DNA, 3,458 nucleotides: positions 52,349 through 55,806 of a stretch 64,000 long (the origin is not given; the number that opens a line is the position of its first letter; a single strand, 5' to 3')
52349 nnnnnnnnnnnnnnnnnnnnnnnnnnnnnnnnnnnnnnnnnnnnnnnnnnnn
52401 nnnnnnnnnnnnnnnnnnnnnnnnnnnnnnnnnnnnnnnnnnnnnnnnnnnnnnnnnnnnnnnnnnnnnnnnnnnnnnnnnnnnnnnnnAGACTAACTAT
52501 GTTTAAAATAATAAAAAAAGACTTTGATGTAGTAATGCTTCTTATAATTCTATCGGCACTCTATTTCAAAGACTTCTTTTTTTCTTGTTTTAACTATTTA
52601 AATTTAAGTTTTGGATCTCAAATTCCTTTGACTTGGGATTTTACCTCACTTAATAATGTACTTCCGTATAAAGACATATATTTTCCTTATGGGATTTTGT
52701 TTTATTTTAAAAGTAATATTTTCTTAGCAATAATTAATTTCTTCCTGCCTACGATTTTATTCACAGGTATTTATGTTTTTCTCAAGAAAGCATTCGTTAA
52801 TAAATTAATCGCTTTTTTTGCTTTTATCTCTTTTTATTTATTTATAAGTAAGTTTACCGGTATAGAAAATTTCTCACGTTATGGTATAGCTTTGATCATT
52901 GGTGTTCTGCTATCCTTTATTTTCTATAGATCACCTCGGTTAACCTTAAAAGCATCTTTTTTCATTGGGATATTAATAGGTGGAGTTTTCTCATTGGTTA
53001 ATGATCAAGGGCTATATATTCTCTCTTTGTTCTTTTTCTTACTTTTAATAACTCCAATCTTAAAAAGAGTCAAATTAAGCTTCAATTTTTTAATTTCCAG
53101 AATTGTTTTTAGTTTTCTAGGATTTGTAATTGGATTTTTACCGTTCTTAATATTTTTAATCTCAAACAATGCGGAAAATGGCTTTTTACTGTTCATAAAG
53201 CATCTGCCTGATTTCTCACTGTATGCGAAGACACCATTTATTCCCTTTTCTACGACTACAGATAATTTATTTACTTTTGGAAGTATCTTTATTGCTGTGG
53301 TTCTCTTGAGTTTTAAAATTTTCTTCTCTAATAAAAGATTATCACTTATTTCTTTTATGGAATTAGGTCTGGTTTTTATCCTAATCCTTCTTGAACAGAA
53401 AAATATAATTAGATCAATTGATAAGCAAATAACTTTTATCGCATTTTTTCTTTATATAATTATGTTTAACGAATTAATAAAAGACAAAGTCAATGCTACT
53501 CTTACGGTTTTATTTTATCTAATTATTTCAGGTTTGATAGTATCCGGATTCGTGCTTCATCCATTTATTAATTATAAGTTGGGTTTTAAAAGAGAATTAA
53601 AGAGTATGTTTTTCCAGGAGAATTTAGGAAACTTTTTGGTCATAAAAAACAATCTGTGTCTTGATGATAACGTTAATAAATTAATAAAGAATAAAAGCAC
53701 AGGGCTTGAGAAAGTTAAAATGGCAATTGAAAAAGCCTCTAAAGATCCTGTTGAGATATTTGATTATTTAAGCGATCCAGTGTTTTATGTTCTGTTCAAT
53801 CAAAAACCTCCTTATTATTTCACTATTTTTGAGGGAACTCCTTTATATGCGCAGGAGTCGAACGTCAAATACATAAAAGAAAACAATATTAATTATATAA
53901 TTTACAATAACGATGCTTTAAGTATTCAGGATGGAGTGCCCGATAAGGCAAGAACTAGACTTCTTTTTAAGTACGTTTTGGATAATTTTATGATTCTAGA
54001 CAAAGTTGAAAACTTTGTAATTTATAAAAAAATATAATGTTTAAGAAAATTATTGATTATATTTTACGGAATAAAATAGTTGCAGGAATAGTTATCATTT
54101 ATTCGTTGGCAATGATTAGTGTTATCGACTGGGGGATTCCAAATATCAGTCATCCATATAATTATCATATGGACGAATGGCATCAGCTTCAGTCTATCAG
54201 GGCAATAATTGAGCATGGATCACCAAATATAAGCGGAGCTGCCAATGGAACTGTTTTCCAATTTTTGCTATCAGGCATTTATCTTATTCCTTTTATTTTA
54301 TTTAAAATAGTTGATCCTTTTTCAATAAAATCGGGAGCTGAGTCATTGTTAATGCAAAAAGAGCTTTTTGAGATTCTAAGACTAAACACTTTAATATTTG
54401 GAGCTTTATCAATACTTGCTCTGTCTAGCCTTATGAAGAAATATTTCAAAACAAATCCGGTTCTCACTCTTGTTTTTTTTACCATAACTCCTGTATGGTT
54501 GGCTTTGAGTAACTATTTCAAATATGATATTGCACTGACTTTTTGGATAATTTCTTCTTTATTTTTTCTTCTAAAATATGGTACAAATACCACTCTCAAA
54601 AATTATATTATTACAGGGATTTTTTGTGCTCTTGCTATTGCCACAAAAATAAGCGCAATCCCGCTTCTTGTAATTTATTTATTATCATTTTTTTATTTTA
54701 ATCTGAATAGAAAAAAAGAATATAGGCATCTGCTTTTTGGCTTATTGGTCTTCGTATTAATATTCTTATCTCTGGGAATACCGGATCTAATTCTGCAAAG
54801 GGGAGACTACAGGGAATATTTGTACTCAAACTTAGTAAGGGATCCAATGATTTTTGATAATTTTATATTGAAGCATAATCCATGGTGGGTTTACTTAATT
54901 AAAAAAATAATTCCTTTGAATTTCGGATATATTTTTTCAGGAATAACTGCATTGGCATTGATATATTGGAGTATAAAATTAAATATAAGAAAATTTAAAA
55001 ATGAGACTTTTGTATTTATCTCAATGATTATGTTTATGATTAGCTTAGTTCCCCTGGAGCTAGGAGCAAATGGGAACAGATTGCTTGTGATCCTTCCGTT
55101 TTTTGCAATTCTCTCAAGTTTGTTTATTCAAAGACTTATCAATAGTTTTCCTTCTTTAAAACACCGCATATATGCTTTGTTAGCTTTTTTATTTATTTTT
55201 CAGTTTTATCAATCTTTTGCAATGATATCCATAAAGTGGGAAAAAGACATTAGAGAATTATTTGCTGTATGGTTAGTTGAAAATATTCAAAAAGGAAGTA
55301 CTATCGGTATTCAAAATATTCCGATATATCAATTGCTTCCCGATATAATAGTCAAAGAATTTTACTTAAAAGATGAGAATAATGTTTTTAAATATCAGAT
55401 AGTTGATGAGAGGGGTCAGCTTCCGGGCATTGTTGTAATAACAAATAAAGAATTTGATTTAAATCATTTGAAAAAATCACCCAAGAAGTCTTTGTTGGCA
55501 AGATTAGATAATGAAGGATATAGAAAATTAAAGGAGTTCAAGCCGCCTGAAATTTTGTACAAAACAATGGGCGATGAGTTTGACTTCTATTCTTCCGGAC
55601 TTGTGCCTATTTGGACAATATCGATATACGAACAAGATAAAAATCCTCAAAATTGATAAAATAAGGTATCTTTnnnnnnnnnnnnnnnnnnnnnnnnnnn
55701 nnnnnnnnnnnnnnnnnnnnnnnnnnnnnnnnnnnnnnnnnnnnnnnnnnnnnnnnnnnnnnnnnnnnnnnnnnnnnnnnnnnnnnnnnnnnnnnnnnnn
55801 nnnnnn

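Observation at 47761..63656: Very AT-rich 16-kb glycosylation supercluster with three GT2 / GT-C-like pairs, a flippase and a zinc-ribbon methyltransferase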

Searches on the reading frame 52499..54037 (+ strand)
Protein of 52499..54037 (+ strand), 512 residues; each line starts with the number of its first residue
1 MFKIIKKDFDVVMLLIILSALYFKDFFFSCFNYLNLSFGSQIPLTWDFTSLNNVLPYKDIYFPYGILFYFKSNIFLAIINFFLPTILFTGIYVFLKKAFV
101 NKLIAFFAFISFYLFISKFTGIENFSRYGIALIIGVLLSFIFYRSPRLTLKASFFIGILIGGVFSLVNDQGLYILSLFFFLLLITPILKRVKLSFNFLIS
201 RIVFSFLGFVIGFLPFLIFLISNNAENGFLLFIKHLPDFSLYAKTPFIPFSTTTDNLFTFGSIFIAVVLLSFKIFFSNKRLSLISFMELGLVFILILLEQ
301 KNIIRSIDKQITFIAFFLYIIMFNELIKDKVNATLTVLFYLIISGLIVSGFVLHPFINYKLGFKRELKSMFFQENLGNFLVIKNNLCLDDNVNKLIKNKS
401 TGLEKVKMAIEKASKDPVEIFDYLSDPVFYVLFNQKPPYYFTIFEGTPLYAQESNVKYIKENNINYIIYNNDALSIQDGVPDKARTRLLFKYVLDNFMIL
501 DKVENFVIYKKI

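Call 6: search_protein_families(library=pfam, proteins=[window:52499-54037:+], max_evalue=0.01)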
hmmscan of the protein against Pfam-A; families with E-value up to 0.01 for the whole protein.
window:52499-54037:+ (512 aa): 0 families

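Call 17: search_protein_families(library=ncbifam, proteins=[window:52499-54037:+], max_evalue=0.001)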
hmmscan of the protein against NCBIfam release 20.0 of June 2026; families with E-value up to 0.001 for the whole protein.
window:52499-54037:+ (512 aa): 0 families

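Call 23: find_homologous_proteins(query=window:52499-54037:+, max_evalue=0.001)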
Query window:52499-54037:+ (512 aa): 68 proteins with E <= 0.001 among 8000 candidates.
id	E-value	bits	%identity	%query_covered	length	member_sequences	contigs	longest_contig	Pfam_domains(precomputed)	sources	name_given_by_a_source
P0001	0.0e+0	1069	100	100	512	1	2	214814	-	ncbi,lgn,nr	ncbi:MAG: hypothetical protein HYW62_02740 [Candidatus Levybacteria bacterium]|nr:hypothetical prote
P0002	3.5e-209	714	68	100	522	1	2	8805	-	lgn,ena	-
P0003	8.0e-209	713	68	100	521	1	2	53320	-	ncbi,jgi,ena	-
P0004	2.2e-208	712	67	100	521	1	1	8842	-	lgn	-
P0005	2.3e-208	712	67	100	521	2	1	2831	-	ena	-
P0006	1.6e-206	705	67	100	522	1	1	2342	-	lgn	-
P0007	1.8e-206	705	67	100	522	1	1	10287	-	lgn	-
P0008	4.8e-203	694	66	100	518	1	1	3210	-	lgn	-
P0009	1.4e-200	686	65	100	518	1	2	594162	-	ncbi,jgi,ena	-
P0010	2.3e-199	682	66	100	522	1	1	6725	-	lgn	-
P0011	6.6e-198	677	64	100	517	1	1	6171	-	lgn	-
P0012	1.9e-196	672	66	98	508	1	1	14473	-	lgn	-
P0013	8.3e-193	660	64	100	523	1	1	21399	-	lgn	-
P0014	1.4e-180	620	59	98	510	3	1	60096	-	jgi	-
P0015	2.3e-169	583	57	100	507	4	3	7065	-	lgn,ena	-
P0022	6.7e-120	420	45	99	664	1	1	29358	-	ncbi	-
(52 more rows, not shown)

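Call 26: search_solved_structures(query=A1, max_evalue=10)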
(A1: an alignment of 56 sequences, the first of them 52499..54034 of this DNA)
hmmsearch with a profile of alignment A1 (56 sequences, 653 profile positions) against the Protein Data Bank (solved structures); distinct sequences matched with E-value up to 10: 0.

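Call 35: predict_structure(alignment_id=A1)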
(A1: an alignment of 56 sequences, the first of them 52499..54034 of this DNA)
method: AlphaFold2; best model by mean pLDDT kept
length: 512 residues; sequences in the alignment: 56
mean_pLDDT: 91.1   pTM: 0.90
mean pLDDT of the five models: 91.1, 91.1, 90.7, 87.8, 87.6
residues with pLDDT >= 90: 377; 70-90: 112; 50-70: 23; < 50: 0
segments of 3 or more residues with pLDDT < 50: none
pLDDT, mean of each block of 10 residues (from residue 1): 72 95 94 87 92 93 84 93 97 92 93 94 94 98 94 98 96 97 94 92 98 96 95 86 64 88 96 89 95 94 74 96 87 87 84 84 94 95 95 85 93 90 93 95 89 97 96 75 90 98 96 96
secondary structure, 60 per line:
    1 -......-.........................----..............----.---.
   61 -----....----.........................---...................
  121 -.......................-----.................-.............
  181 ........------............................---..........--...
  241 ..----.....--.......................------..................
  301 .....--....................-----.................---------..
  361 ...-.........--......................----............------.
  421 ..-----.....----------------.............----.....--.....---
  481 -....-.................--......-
elements in order: H2-7 H9-28 E29-33 H38-51 H66-69 H74-98 H102-120 H122-144 H150-166 H168-188 H195-222 H226-235 H238-242 H247-251 H254-276 H283-305 H308-327 H333-349 E359-363 H365-373 H376-397 H402-413 E420-422 H428-432 H449-461 E466-470 H473-477 H482-485 H487-496 E497-503 E506-511

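Call 70: search_protein_representatives(alignment_id=A1)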
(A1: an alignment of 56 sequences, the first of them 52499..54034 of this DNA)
Query: 56 sequences, 653 profile positions. Proteins with E-value up to 0.001 (for the whole library): 998; up to 1e-10: 529; up to 1e-30: 235. The best 150 are listed.
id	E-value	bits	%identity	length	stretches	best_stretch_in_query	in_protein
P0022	1.2e-247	840.3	-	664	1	3-653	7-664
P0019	3.7e-235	798.9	-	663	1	2-652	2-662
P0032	2.7e-232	789.5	-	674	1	5-653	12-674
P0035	7.4e-231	784.7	-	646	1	6-653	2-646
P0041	3.1e-230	782.7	-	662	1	3-653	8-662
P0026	2.7e-226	769.6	-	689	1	4-653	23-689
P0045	2.9e-221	753.0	-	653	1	3-653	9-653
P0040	2.2e-217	740.2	-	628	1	10-653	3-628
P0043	3.0e-217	739.8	-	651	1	1-653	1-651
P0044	1.2e-216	737.7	-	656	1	3-653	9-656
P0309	4.9e-211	719.3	-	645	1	1-653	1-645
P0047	5.6e-208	709.1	-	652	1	8-653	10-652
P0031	3.7e-205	699.8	-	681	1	8-653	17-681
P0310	4.0e-204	696.4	-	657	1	8-653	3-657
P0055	1.8e-203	694.3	-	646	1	3-652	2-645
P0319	1.1e-195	668.5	-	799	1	8-653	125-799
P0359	1.4e-162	559.2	-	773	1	7-653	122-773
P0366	3.0e-158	544.8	-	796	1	7-651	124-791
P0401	2.2e-127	442.9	-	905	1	8-653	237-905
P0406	5.5e-125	434.9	-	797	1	4-640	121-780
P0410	1.5e-121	423.6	-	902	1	8-653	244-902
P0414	6.7e-114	398.3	-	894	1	8-653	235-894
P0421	1.4e-105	370.8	-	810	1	11-645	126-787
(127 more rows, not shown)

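Call 71: search_protein_families(library=pfam, proteins=[P0401, P0410, P0414, P0319, P0359, P0366, P0406, P0421, P0022], max_evalue=0.001)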
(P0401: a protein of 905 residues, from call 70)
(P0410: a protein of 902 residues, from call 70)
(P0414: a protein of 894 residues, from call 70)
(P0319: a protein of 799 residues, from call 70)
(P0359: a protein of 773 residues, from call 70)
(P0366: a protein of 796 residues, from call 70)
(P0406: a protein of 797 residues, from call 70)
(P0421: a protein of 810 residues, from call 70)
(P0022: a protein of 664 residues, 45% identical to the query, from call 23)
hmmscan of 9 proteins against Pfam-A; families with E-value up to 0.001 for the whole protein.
P0401 (905 aa): 0 families

P0410 (902 aa): 0 families

P0414 (894 aa): 0 families

P0319 (799 aa): 0 families

P0359 (773 aa): 0 families

P0366 (796 aa): 0 families

P0406 (797 aa): 0 families

P0421 (810 aa): 0 families

P0022 (664 aa): 0 families

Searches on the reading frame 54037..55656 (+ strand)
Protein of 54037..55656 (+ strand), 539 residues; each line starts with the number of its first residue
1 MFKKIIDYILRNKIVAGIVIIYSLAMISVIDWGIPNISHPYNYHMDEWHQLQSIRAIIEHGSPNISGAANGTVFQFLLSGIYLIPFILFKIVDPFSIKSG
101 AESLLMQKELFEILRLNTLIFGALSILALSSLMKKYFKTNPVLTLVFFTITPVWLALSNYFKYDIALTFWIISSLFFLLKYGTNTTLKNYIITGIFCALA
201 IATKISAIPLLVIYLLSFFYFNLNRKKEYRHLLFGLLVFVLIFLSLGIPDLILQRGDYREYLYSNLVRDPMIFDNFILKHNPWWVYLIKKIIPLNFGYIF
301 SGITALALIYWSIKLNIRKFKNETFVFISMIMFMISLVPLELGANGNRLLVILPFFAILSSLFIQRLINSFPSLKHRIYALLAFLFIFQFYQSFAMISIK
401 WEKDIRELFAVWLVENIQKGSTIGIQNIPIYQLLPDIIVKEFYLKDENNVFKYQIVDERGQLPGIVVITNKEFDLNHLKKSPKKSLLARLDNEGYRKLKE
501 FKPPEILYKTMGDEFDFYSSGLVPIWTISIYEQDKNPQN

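Call 6: search_protein_families(library=pfam, proteins=[window:54037-55656:+], max_evalue=0.01)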
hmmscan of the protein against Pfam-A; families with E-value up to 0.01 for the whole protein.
window:54037-55656:+ (539 aa): 2 families
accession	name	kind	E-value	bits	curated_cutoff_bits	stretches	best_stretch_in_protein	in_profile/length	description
PF13231.12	PMT_2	-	3.8e-09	37.4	26.1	1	114-243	24-154/160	Dolichyl-phosphate-mannose-protein mannosyltransferase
PF01701.23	PSI_PsaJ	-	0.0032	18.4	22.4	1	134-161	5-32/37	Photosystem I reaction centre subunit IX / PsaJ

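Call 17: search_protein_families(library=ncbifam, proteins=[window:54037-55656:+], max_evalue=0.001)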
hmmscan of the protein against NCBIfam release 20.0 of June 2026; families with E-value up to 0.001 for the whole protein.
window:54037-55656:+ (539 aa): 2 families
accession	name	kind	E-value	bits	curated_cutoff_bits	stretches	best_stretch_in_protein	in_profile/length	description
TIGR03663.1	TIGR03663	subfamily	4.3e-05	22.7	126.25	1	114-225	73-185/435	flippase activity-associated protein Agl23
NF047440.1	LA3751_2_3_fam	subfamily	0.00031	19.7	200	1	113-399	100-388/460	LA_3751/LA_3752 family putative glycosyltransferase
